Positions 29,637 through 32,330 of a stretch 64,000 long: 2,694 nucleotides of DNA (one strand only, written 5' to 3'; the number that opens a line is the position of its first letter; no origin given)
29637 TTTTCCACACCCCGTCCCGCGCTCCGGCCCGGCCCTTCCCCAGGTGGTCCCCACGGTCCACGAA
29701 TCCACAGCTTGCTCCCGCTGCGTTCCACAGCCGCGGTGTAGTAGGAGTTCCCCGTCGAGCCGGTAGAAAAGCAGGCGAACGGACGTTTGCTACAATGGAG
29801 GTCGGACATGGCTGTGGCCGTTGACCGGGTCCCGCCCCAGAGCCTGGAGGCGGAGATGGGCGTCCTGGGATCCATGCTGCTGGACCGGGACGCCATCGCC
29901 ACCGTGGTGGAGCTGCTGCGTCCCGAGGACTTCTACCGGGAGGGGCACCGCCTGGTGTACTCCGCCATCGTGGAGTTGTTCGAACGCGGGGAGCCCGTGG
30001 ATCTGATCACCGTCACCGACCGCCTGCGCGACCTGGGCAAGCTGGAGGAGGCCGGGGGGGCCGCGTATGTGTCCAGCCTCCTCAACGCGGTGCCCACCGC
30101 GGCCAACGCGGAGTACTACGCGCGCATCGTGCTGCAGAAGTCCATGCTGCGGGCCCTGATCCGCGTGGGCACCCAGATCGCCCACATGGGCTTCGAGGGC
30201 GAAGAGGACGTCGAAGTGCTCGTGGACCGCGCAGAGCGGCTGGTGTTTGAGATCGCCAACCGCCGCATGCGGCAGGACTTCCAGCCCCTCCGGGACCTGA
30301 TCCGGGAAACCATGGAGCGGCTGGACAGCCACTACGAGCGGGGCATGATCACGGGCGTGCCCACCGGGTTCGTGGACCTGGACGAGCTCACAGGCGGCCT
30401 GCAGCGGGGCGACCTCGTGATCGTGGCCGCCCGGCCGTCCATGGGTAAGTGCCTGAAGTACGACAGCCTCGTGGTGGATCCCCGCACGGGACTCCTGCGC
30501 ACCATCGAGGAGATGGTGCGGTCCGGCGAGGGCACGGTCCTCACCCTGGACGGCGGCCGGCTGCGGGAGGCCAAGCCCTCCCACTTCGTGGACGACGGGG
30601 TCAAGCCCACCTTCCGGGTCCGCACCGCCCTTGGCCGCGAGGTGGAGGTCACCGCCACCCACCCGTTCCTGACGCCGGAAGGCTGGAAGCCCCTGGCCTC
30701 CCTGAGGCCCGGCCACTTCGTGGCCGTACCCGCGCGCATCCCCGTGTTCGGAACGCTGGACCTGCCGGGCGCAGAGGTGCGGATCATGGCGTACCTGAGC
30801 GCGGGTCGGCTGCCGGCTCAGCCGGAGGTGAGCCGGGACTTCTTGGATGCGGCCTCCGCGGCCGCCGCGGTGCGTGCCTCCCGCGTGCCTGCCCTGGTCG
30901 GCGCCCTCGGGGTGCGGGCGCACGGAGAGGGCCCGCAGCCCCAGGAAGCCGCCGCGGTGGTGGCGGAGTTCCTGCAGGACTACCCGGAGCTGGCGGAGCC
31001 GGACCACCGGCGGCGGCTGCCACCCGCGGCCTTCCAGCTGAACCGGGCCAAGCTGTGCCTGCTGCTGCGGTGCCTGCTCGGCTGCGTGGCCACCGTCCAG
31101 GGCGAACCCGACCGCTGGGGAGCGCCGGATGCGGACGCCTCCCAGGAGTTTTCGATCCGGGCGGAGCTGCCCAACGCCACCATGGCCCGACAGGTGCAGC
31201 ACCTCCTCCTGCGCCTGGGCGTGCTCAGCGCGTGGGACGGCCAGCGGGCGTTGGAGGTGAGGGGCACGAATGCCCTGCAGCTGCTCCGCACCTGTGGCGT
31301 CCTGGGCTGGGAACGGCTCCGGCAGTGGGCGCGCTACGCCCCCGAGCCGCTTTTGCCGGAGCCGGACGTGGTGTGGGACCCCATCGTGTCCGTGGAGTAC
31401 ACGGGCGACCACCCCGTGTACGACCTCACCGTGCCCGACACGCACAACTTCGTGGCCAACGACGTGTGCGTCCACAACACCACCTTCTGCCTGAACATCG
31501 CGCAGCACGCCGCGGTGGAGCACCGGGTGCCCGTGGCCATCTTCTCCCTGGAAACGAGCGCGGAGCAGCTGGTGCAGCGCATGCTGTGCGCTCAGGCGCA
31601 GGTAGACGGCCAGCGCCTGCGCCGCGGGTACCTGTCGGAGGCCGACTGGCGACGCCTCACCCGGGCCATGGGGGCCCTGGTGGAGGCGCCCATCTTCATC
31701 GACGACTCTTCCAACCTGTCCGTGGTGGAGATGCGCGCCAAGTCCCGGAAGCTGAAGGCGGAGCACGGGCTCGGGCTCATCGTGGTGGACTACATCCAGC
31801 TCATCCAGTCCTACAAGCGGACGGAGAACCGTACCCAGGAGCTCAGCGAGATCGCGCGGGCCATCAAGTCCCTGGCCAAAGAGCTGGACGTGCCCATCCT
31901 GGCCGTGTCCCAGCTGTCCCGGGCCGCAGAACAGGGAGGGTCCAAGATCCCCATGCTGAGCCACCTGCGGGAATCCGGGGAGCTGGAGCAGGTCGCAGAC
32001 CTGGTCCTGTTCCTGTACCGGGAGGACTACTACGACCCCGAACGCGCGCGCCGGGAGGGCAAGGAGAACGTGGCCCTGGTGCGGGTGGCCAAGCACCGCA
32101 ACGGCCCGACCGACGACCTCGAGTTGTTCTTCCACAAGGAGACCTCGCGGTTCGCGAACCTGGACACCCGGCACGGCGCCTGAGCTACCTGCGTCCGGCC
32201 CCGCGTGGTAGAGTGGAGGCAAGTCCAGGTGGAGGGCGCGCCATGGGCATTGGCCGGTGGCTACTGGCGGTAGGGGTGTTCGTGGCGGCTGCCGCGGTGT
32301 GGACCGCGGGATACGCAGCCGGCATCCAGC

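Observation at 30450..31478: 343-aa intein splits the DnaB Walker A P-loop (GK | intein | T)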

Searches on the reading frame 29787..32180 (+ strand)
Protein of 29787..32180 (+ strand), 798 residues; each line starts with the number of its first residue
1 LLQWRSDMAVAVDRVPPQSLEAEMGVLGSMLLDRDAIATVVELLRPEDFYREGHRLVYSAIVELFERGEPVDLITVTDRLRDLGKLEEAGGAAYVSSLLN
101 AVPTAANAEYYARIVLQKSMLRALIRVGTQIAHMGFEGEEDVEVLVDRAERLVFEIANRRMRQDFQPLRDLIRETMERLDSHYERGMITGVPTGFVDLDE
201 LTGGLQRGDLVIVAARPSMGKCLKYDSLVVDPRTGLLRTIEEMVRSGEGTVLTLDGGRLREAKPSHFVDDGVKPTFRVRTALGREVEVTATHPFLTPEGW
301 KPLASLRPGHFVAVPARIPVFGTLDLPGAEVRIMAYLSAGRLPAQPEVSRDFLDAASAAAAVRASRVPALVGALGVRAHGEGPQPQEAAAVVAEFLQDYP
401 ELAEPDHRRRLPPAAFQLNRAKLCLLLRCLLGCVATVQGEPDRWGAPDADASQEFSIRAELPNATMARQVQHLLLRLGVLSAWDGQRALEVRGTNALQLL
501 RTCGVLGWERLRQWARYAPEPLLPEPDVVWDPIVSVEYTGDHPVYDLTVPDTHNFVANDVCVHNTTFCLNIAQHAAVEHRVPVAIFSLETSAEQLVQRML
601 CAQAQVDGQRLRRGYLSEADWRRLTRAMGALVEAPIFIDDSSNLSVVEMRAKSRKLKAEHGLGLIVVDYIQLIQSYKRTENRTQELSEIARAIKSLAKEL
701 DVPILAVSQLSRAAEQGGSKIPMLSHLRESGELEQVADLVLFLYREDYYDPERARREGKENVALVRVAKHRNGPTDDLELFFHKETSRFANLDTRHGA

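Call 3: search_protein_families(library=pfam, proteins=[window:29787-32180:+], max_evalue=1)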
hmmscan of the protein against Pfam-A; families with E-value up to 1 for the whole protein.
window:29787-32180:+ (798 aa): 6 families
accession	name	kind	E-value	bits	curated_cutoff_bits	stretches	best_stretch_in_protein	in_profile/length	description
PF03796.21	DnaB_C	-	5.4e-96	321.3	27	2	563-791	31-255/255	DnaB-like helicase C terminal domain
PF00772.26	DnaB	-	6.8e-36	122.9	23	1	16-116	2-102/103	DnaB-like helicase N terminal domain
PF14890.11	Intein_splicing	-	1.4e-21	77.3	35.8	1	238-564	10-155/155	Intein splicing domain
PF13481.12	AAA_25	-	1.3e-09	38.4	27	1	574-712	56-192/195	AAA domain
PF06745.19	ATPase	-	0.033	14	26.6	0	191-223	1-34/231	KaiC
PF07223.17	DUF1421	-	0.15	12.4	22.8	0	57-81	18-42/45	UBA-like domain (DUF1421)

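Call 4: search_protein_families(library=ncbifam, proteins=[window:29787-32180:+], max_evalue=1)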
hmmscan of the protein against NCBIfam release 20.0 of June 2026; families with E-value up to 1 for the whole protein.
window:29787-32180:+ (798 aa): 29 families (the best 25 are shown)
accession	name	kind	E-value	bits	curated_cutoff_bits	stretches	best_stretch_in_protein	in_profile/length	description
NF005852.0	PRK07773.1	equivalog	1.8e-202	675.1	780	5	11-222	19-231/886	replicative DNA helicase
NF004384.0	PRK05748.1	equivalog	3.1e-164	546.8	525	2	556-796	208-446/452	replicative DNA helicase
TIGR00665.1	DnaB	equivalog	8.7e-162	538.9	385.25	1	16-793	2-434/435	replicative DNA helicase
NF004109.0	PRK05595.1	equivalog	6.9e-143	476.5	737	2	557-796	207-442/444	replicative DNA helicase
NF006443.0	PRK08760.1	equivalog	3.6e-126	421.3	741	2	557-793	235-468/476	replicative DNA helicase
NF005424.0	PRK07004.1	equivalog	4.8e-124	414.4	834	2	556-793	218-452/460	replicative DNA helicase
NF006606.0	PRK09165.1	equivalog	9.8e-116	387.2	540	2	577-796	257-491/497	replicative DNA helicase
NF006458.0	PRK08840.1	equivalog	1.9e-115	386.2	884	2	556-792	222-456/464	replicative DNA helicase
TIGR03600.1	phage_DnaB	exception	4.7e-114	381.7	498.65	2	565-781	208-420/421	phage replicative helicase, DnaB family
NF040583.1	dnaB_SPI-7_type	exception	3.2e-113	379.1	655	2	562-791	205-433/434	SPI-7-type island replicative DNA helicase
NF005369.0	PRK06904.1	equivalog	1e-111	374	809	2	556-793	228-465/474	replicative DNA helicase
NF005945.0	PRK08006.1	equivalog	7.5e-111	371.2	898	2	556-792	229-463/471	replicative DNA helicase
NF006306.0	PRK08506.1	equivalog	1.3e-102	343.9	596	2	564-793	205-452/472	replicative DNA helicase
NF004967.0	PRK06321.1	equivalog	2.1e-98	330.3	751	2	561-792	236-465/472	replicative DNA helicase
NF005240.0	PRK06749.1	subfamily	1.1e-88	297.9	686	2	563-792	198-427/428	replicative DNA helicase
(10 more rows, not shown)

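Call 49: list_cluster_members(proteins=[window:29808-32180:+, window:27678-29591:+])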
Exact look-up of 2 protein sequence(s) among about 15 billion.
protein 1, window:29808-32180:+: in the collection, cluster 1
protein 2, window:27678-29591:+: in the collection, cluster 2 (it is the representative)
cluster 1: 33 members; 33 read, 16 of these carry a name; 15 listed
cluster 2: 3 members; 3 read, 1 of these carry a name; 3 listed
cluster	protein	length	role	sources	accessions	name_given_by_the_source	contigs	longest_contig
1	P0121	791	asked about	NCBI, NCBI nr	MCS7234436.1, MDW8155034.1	MAG: replicative DNA helicase [Armatimonadota bacterium] | replicative DNA helicase [Armatimonadota bacterium]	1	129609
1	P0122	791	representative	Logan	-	-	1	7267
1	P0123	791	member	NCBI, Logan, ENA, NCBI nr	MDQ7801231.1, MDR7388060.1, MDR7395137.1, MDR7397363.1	MAG: replicative DNA helicase [Armatimonadota bacterium] | replicative DNA helicase [Armatimonadota bacterium]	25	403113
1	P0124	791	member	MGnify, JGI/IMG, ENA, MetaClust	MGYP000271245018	FL=1 | \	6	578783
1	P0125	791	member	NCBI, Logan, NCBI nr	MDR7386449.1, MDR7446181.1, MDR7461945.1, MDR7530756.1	MAG: replicative DNA helicase [Armatimonadota bacterium] | replicative DNA helicase [Armatimonadota bacterium]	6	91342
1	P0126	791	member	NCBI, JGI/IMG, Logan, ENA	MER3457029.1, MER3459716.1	MAG: replicative DNA helicase [candidate division GAL15 bacterium]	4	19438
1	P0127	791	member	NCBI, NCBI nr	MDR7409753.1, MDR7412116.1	MAG: replicative DNA helicase [Armatimonadota bacterium] | replicative DNA helicase [Armatimonadota bacterium]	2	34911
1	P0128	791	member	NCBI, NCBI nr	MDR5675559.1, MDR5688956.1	MAG: replicative DNA helicase [Armatimonadota bacterium] | replicative DNA helicase [Armatimonadota bacterium]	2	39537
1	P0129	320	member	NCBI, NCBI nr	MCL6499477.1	MAG: AAA family ATPase, partial [Firmicutes bacterium] | AAA family ATPase [Bacillota bacterium]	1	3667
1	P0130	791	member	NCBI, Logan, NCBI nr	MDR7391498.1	MAG: replicative DNA helicase [Armatimonadota bacterium] | replicative DNA helicase [Armatimonadota bacterium]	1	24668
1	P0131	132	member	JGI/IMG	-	replicative DNA helicase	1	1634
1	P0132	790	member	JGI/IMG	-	replicative DNA helicase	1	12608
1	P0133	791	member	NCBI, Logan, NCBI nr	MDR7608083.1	MAG: replicative DNA helicase [Armatimonadota bacterium] | replicative DNA helicase [Armatimonadota bacterium]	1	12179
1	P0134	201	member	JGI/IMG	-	replicative DNA helicase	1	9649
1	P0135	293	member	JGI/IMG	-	replicative DNA helicase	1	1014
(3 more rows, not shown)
